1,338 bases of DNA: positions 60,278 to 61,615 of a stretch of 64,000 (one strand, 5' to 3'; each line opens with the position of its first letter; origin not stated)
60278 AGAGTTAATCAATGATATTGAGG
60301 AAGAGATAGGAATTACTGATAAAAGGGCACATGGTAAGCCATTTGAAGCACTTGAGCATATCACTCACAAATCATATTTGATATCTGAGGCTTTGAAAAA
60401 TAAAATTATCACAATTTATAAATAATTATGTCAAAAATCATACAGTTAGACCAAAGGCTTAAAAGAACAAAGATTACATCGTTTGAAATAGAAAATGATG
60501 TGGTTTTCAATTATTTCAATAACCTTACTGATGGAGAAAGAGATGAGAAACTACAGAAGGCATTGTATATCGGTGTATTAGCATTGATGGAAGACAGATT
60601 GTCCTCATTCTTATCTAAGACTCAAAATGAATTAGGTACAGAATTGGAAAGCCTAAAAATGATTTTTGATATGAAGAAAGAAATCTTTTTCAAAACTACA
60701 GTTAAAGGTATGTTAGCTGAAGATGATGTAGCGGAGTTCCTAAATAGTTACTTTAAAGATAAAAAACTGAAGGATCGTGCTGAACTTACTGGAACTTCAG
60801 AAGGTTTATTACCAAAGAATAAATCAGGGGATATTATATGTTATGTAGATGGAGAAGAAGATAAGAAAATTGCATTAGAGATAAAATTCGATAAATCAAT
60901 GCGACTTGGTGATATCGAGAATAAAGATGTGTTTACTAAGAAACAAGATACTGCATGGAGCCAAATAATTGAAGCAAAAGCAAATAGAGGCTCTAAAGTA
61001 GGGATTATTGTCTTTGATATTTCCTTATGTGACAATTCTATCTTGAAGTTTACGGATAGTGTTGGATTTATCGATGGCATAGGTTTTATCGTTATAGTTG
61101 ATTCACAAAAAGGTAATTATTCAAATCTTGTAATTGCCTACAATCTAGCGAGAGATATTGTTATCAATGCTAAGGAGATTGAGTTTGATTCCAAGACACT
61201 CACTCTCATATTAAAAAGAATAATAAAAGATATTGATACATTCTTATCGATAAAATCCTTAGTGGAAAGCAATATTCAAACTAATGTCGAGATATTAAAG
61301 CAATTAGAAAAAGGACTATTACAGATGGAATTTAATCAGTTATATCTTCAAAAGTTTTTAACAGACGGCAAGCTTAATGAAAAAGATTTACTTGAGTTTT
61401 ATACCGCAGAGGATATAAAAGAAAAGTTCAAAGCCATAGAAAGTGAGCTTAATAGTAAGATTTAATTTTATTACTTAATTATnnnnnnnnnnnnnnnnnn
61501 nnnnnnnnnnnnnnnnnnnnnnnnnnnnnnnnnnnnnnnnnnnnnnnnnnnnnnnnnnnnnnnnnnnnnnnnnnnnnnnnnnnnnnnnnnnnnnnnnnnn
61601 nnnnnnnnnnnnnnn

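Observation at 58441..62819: Tightly coupled five-gene operon built around an OLD-family ATPase-Toprim nuclease and two KTSC-domain mini-proteins: candidate undescribed defence system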

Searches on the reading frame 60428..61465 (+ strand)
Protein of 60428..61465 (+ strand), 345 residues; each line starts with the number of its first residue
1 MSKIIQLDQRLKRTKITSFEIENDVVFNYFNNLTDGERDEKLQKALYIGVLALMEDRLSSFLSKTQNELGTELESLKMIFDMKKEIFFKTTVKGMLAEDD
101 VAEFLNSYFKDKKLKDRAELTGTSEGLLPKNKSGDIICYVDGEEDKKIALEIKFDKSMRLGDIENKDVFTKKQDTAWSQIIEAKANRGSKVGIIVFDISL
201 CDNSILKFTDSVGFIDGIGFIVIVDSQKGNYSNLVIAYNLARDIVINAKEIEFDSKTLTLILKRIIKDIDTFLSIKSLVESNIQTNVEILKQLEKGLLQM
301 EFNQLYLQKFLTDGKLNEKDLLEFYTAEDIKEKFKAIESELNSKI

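Call 3: search_protein_families(library=pfam, proteins=[window:60428-61465:+], max_evalue=0.1)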
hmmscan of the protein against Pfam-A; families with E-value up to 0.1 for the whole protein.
window:60428-61465:+ (345 aa): 0 families

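Call 4: search_protein_families(library=padloc, proteins=[window:60428-61465:+], max_evalue=0.1)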
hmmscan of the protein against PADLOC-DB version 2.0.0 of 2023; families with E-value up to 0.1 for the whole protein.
window:60428-61465:+ (345 aa): 0 families

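Call 5: search_protein_families(library=ncbifam, proteins=[window:60428-61465:+], max_evalue=1)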
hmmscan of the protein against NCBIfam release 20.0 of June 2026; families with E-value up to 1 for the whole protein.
window:60428-61465:+ (345 aa): 1 family
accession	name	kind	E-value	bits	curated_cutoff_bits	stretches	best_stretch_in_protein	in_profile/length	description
TIGR03312.1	Se_sel_red_FAD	hypoth_equivalog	0.061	12.5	241.5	1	140-189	181-230/257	molybdopterin-dependent oxidoreductase FAD-binding subunit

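Call 6: search_protein_families(library=phrogs, proteins=[window:60428-61465:+], max_evalue=1)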
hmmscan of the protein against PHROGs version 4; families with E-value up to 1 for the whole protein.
window:60428-61465:+ (345 aa): 1 family
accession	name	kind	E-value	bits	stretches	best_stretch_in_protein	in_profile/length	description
phrog_30952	-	unknown function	0.17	12.6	1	111-165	65-120/159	-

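Call 10: find_homologous_proteins(query=window:60428-61465:+)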
Query window:60428-61465:+ (345 aa): 2260 proteins with E <= 0.001 among 5150 candidates; the best 120 are listed.
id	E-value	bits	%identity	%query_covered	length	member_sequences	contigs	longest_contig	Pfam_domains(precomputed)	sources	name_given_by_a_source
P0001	1.3e-206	703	97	100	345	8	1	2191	-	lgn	-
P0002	3.6e-174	596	82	99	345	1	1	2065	-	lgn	-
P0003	7.1e-172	589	80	99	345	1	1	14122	-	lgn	-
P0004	1.2e-159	549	74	99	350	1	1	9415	-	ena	-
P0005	1.3e-159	549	74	99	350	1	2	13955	-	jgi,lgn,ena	-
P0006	3.1e-159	547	74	99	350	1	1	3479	-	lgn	-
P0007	9.3e-158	543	73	98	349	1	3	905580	-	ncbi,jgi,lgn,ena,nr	ncbi:MAG TPA: hypothetical protein PLI45_03585 [Candidatus Woesebacteria bacterium]|nr:hypothetical 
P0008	1.4e-157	542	72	99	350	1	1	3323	-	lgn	-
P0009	1.5e-157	542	73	99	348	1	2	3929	-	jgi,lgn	-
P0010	1.7e-157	542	73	98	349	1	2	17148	-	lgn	-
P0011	1.3e-156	539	73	98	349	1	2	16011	-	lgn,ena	-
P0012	1.7e-156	538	72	99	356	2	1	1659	-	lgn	-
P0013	2.0e-156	538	73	98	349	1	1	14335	-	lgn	-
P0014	3.1e-156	538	72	98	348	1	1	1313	-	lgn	-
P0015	5.0e-156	537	72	99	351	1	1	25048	-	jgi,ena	-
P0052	6.2e-143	494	68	98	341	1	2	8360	PF24608.3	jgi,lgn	jgi:hypothetical protein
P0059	2.3e-142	492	68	98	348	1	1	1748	PF24608.3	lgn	-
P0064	3.4e-142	491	69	98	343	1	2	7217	PF24608.3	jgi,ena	jgi:hypothetical protein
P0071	5.0e-142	491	69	99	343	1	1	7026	PF24608.3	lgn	-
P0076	6.1e-142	491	67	98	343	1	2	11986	PF24608.3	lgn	-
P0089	1.3e-141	490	67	98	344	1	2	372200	PF24608.3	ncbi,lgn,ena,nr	ncbi:MAG: hypothetical protein KJ571_07150 [Bacteroidetes bacterium]|nr:hypothetical protein [Bacter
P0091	1.4e-141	489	67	98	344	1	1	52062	PF24608.3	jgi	-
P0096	1.8e-141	489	67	98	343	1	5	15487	PF24608.3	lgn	-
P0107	5.3e-141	488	66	98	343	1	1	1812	PF24608.3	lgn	-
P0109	6.1e-141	487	67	98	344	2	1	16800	PF24608.3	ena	-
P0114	7.1e-141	487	67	98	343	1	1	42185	PF24608.3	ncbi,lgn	-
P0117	8.2e-141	487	68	99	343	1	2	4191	PF24608.3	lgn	-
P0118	9.0e-141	487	65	99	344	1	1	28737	PF24608.3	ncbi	-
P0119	9.1e-141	487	67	98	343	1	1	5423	PF24608.3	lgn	-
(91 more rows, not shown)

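Call 12: search_protein_families(library=pfam, proteins=[P0052, P0089, P0118], max_evalue=1)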
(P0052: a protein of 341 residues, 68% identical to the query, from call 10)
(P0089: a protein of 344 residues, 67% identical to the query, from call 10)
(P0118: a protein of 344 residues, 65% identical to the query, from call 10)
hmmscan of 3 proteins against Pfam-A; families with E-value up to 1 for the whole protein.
P0052 (341 aa): 0 families

P0089 (344 aa): 2 families
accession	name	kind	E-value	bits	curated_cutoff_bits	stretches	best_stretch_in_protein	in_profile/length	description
PF24608.2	PDDEXK_15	-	3.4e-07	30.7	27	1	91-206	4-111/164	Phage putative PDDEXK endonuclease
PF02197.22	RIIa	-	0.15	12.2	22.4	1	98-114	20-35/38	Regulatory subunit of type II PKA R-subunit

P0118 (344 aa): 2 families
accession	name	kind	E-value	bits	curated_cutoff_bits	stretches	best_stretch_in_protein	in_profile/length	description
PF24608.2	PDDEXK_15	-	5.7e-06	26.8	27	1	91-205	4-110/164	Phage putative PDDEXK endonuclease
PF00958.27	GMP_synt_C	-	0.2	12.1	27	1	216-270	21-74/92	GMP synthase C terminal domain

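Call 13: find_encoding_contigs(protein=P0089, flank=8000, max_places=2)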
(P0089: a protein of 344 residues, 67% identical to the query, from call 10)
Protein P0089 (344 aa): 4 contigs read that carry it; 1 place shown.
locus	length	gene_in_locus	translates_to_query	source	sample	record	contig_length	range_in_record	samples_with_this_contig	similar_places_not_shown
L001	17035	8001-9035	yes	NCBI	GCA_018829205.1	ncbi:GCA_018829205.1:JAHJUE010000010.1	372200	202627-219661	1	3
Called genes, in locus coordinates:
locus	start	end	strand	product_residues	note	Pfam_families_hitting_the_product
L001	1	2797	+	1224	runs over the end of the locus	PF20473:MmeI_Mtase (weak), PF07669:Eco57I, PF02384:N6_Mtase, PF12950:TaqI_C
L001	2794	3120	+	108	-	-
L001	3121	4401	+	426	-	-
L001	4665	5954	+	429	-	PF13289:SIR2_2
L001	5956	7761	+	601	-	PF01580:FtsK_SpoIIIE (faint), PF01935:DUF87, PF10412:TrwB_AAD_bind (weak), PF12846:AAA_10 (faint), PF05872:HerA_C (weak)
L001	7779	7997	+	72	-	PF13619:KTSC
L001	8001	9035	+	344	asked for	PF24608:PDDEXK_15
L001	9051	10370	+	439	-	PF04326:SLFN_AlbA_2, PF13749:HATPase_c_4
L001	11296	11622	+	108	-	-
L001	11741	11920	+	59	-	PF12728:HTH_17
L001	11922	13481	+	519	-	-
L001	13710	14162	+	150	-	PF04002:RadC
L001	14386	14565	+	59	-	-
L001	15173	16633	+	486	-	PF11845:Tll0287-like, PF00512:HisKA, PF02518:HATPase_c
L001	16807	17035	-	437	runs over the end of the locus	PF08486:SpoIID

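Call 14: find_encoding_contigs(protein=P0007, flank=8000, max_places=2)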
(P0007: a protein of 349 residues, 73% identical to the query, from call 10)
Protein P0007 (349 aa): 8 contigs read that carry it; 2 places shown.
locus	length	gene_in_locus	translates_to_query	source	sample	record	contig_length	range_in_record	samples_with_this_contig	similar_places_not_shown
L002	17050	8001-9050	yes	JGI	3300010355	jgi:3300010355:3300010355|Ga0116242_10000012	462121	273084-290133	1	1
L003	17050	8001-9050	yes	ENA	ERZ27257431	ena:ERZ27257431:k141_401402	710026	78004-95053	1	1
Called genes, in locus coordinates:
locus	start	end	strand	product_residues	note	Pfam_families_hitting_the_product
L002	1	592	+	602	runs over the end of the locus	PF10502:Peptidase_S26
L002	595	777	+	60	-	PF12728:HTH_17, PF00376:MerR, PF13411:MerR_1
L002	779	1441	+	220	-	-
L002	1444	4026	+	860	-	PF04851:ResIII (weak)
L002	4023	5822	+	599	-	PF03602:Cons_hypoth95 (faint), PF01555:N6_N4_Mtase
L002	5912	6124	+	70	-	PF13619:KTSC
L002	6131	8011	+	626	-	PF13175:AAA_15, PF13304:AAA_21 (weak)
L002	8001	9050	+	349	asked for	-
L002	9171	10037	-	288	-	-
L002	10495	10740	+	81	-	PF18903:DUF5659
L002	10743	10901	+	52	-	-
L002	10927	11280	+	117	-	-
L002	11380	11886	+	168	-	-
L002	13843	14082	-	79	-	-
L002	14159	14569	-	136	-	-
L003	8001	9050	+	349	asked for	-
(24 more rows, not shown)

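Call 16: find_related_loci(query=window:60428-61465:+, collection=genome_contigs, flank=8000)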
Query window:60428-61465:+ (345 aa) in genome_contigs; peptide patterns used: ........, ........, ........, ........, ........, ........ (x = any residue, [..] = any of these).
600 stretches matched a pattern (row limit reached: there are more); 23 encode a relative of the query (tblastn E <= 1e-3); 23 distinct loci.
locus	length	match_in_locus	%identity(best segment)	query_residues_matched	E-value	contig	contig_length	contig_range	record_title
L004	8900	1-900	93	41-340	0e+0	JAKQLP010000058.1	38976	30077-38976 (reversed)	MAG: bacterium isolate USDV_maxbin.197 k141_1756110, whole genome shotgun sequence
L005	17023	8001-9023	67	3-343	3e-151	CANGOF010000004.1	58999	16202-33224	MAG: Flavobacteriia bacterium isolate Jr-7aug17-230 genome assembly, contig: Jr-7aug17-C749, whole genome shotgun sequen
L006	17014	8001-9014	67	5-342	3e-149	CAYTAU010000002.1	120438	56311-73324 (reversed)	MAG TPA_asm: uncultured Bacteroidales bacterium isolate SRP191223_co1_49 genome assembly, contig: NODE_43_length_120438_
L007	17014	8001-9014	67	5-342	9e-149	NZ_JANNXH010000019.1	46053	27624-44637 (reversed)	MAG: Flavobacterium sp. isolate VAR_34_metabat_219 VAR_34_k141_469507, whole genome shotgun sequence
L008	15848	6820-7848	71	1-343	7e-149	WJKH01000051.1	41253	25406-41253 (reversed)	MAG: Candidatus Dojkabacteria bacterium isolate Bin_334 k141_2595508, whole genome shotgun sequence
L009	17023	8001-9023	66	3-343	2e-148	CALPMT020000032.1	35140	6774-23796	MAG: Chitinophaga pinensis isolate HRS-ES8-bin-129 genome assembly, contig: HRS-ES8-C215, whole genome shotgun sequence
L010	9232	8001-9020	66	5-343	3e-147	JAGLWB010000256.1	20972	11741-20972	MAG: Bacteroidales bacterium isolate RS_12_1 ZL285.bin.1.fa_256, whole genome shotgun sequence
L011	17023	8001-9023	62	3-343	1e-146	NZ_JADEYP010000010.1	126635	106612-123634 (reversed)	Sphingobacterium bovistauri strain WQ 366 Scaffold10_1, whole genome shotgun sequence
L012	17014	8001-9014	64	4-341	9e-146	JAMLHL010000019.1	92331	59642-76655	MAG: Chitinophagaceae bacterium isolate ACE_NR_BACT9 ACE_NR_BACT9_19, whole genome shotgun sequence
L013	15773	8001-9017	65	5-343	8e-145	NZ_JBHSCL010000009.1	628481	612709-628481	Flagellimonas marina strain CGMCC 1.15774 platanus_K_default_9, whole genome shotgun sequence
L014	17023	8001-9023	61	3-343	5e-144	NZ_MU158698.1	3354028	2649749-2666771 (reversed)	Sphingobacterium hungaricum strain KB22 scaffold2, whole genome shotgun sequence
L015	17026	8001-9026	61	1-342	7e-142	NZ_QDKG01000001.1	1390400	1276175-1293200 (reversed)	Sphingobacterium corticibacter strain 2c-3 Scaffold1, whole genome shotgun sequence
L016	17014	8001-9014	61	3-340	3e-141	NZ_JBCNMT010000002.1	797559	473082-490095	MAG: Pedobacter sp. isolate SMAGNO82 Contig2, whole genome shotgun sequence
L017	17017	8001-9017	62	5-343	2e-144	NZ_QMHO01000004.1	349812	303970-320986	Pedobacter nanyangensis strain Q-4 contig004, whole genome shotgun sequence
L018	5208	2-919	63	38-343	1e-131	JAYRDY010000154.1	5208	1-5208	MAG: Cloacibacterium sp. isolate SH_SHASGE2bin.15 NODE_4604_length_5208_cov_1.941153, whole genome shotgun sequence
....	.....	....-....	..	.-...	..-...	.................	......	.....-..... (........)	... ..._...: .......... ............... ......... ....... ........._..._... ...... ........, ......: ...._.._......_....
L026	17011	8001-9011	63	5-341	3e-143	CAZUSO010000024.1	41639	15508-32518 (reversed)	MAG TPA_asm: uncultured Taibaiella sp. isolate SRP344714_co1_409 genome assembly, contig: NODE_1930_length_41639_cov_10.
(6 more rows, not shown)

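Call 32: search_solved_structures(query=A1, max_evalue=10, show_alignments=2)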
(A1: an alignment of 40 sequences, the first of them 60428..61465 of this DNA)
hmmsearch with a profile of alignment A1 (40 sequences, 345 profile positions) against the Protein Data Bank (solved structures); distinct sequences matched with E-value up to 10: 0.

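Call 40: find_related_loci(query=A1, collection=metagenome_contigs, flank=7000)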
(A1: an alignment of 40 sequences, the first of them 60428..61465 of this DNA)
Query A1 (345 aa) in metagenome_contigs; peptide patterns used: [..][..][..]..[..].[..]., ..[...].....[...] (x = any residue, [..] = any of these).
492 stretches matched a pattern; 363 encode a relative of the query (tblastn E <= 1e-3); the best 80 are kept; 80 distinct loci.
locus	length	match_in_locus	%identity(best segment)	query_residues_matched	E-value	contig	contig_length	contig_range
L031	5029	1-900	93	41-340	0e+0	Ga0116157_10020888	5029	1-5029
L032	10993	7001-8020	74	4-343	1e-169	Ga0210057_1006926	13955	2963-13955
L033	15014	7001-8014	73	4-341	8e-167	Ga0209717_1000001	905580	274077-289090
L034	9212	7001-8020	72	4-343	2e-165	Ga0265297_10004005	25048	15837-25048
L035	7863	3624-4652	70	1-343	2e-162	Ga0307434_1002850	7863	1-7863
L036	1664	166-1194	71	1-343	2e-175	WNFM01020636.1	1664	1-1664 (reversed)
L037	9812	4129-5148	69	4-343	4e-159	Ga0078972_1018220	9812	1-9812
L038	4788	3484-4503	69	4-343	1e-161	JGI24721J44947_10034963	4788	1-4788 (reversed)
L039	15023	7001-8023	68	1-341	9e-158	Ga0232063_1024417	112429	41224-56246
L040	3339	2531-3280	94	1-250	4e-161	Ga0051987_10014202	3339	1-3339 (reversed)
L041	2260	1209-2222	67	4-341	2e-164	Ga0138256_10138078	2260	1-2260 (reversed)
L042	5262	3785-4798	68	4-341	4e-155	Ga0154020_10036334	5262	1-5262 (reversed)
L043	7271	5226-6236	69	5-341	2e-153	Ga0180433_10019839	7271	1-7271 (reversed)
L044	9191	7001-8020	68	3-342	7e-153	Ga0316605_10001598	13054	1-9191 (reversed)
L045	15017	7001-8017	67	5-343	2e-152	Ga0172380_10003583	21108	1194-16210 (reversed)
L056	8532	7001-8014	68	5-342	5e-151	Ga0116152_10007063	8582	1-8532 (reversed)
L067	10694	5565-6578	67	5-342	1e-150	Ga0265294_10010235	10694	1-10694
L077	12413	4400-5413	67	5-342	5e-150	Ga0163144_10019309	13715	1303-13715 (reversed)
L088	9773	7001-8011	68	5-341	4e-149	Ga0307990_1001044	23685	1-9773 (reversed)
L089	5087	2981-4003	65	3-343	7e-151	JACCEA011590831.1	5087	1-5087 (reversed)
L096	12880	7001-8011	66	5-341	4e-148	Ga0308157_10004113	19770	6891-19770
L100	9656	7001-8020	66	3-342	3e-148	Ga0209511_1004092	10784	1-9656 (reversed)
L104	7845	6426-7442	65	4-342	1e-147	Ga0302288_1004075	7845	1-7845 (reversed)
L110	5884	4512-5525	65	5-342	1e-148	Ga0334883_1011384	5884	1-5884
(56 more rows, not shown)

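Call 42: predict_structure(alignment_id=A1)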
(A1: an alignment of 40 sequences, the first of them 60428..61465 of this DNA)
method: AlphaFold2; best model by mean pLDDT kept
length: 345 residues; sequences in the alignment: 40
mean_pLDDT: 68.5   pTM: 0.48
mean pLDDT of the five models: 68.5, 68.0, 65.6, 64.2, 63.9
residues with pLDDT >= 90: 28; 70-90: 162; 50-70: 95; < 50: 60
segments of 3 or more residues with pLDDT < 50: 82-94, 156-174, 251-255, 257-262, 278-280
pLDDT, mean of each block of 10 residues (from residue 1): 75 83 81 82 63 54 54 53 45 59 92 93 77 86 89 60 36 55 83 81 51 68 78 83 75 46 50 50 54 66 77 72 79 81 67
secondary structure, 60 per line:
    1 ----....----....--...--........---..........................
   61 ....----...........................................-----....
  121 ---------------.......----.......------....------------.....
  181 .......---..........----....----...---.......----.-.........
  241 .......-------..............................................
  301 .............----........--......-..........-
elements in order: E5-8 E13-16 E19-21 H24-31 H35-64 H69-111 E117-120 E136-139 E147-153 H160-163 H176-187 E191-197 H205-208 E213-215 E219-225 H232-247 H255-313 H318-325 H328-333 H335-344

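Call 49: search_protein_families(library=pfam, proteins=[L100:3662-4897:+, L100:4897-6771:+, L077:2079-4385:+, L104:2955-5399:+, L104:5399-6457:+, L067:3402-5543:+, L056:4747-5034:+, L033:5119-6996:+, L110:2703-4499:+, L088:4985-6820:+], max_evalue=0.01)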
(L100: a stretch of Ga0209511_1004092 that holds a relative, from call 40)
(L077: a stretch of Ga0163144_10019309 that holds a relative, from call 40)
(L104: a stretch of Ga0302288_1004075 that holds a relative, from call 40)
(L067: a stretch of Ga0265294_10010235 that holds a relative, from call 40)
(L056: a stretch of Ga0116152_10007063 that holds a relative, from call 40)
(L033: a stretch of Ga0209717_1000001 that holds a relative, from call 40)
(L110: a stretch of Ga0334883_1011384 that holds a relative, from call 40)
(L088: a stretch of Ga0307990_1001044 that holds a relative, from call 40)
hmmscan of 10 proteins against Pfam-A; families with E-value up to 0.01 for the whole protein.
L100:3662-4897:+ (412 aa): 1 family
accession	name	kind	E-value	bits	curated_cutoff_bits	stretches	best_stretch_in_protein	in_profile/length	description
PF13289.12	SIR2_2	-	3.6e-17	63.2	24.5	1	155-326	2-137/141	SIR2-like domain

L100:4897-6771:+ (625 aa): 5 families
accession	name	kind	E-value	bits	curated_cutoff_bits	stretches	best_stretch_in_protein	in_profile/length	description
PF01935.23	DUF87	-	3.1e-38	132.5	23.2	1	133-434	1-218/220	Helicase HerA, central domain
PF05872.18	HerA_C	-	9.7e-10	38.1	22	1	448-523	251-328/502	Helicase HerA-like C-terminal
PF10412.15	TrwB_AAD_bind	-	8.2e-07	28.7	20.5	1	152-206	12-62/387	Type IV secretion-system coupling protein DNA-binding domain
PF01580.24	FtsK_SpoIIIE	-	9.2e-07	29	24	1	142-179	27-63/221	FtsK/SpoIIIE family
PF04851.21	ResIII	-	0.0033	17.8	22.5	0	156-259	24-108/164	Type III restriction enzyme, res subunit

L077:2079-4385:+ (769 aa): 1 family
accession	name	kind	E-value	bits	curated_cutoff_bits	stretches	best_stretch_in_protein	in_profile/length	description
PF13166.12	AAA_13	-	2.3e-91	308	36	1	13-734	4-697/713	AAA domain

L104:2955-5399:+ (815 aa): 0 families

L104:5399-6457:+ (353 aa): 0 families

L067:3402-5543:+ (714 aa): 1 family
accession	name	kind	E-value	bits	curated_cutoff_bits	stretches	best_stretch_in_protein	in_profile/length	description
PF02463.25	SMC_N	-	4.7e-06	26.6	40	1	233-482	76-204/220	RecF/RecN/SMC N terminal domain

L056:4747-5034:+ (96 aa): 0 families

L033:5119-6996:+ (626 aa): 7 families
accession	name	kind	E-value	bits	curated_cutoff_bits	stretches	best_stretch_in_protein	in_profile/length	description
PF13175.12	AAA_15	-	1.8e-28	100.7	32.1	1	1-401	1-374/374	AAA ATPase domain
PF13304.12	AAA_21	-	3.5e-10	40.9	27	1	155-402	92-304/304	AAA domain, putative AbiEii toxin, Type IV TA system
PF13476.12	AAA_23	-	1.4e-06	29.6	27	1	6-285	2-198/201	AAA domain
PF20469.4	OLD-like_TOPRIM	-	2.9e-05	24.9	23.2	1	442-496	1-55/67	Overcoming lysogenization defect protein-like, TOPRIM domain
PF02463.25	SMC_N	-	0.00043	20.2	40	0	2-55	1-55/220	RecF/RecN/SMC N terminal domain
PF13555.12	AAA_29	-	0.0014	18.7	27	1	3-48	1-46/61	P-loop containing region of AAA domain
PF11398.14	DUF2813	-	0.0018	18.1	21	0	1-52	1-50/372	Protein of unknown function (DUF2813)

L110:2703-4499:+ (599 aa): 7 families
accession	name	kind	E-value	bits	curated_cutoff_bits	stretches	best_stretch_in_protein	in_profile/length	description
PF13175.12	AAA_15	-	4.4e-38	132.3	32.1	1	1-402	1-373/374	AAA ATPase domain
PF20469.4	OLD-like_TOPRIM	-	3.7e-14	53.4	23.2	1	456-519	1-67/67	Overcoming lysogenization defect protein-like, TOPRIM domain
PF13304.12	AAA_21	-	4e-13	50.5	27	1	24-403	1-303/304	AAA domain, putative AbiEii toxin, Type IV TA system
PF11398.14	DUF2813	-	3.8e-08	33.5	21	1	1-47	1-47/372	Protein of unknown function (DUF2813)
PF02463.25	SMC_N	-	3.3e-05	23.8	40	1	3-54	2-56/220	RecF/RecN/SMC N terminal domain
PF13555.12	AAA_29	-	0.00056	20.1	27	1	4-61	2-59/61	P-loop containing region of AAA domain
PF13514.12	AAA_27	-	0.0036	17.4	22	1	1-80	1-85/206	AAA domain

L088:4985-6820:+ (612 aa): 4 families
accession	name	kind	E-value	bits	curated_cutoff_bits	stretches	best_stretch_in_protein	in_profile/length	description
PF13619.11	KTSC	-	4.5e-25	87.6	25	1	550-606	2-58/58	KTSC domain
PF04326.19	SLFN_AlbA_2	-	1e-14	55.5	25.3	1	17-145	1-117/118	Schlafen, AlbA_2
PF13749.12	HATPase_c_4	-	2.4e-12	47.1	26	1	322-403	3-83/89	Putative ATP-dependent DNA helicase recG C-terminal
PF21247.3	Fic-like_C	-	5.6e-09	36.2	27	1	472-526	5-61/64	Filamentation induced by cAMP protein Fic-like, C-terminal domain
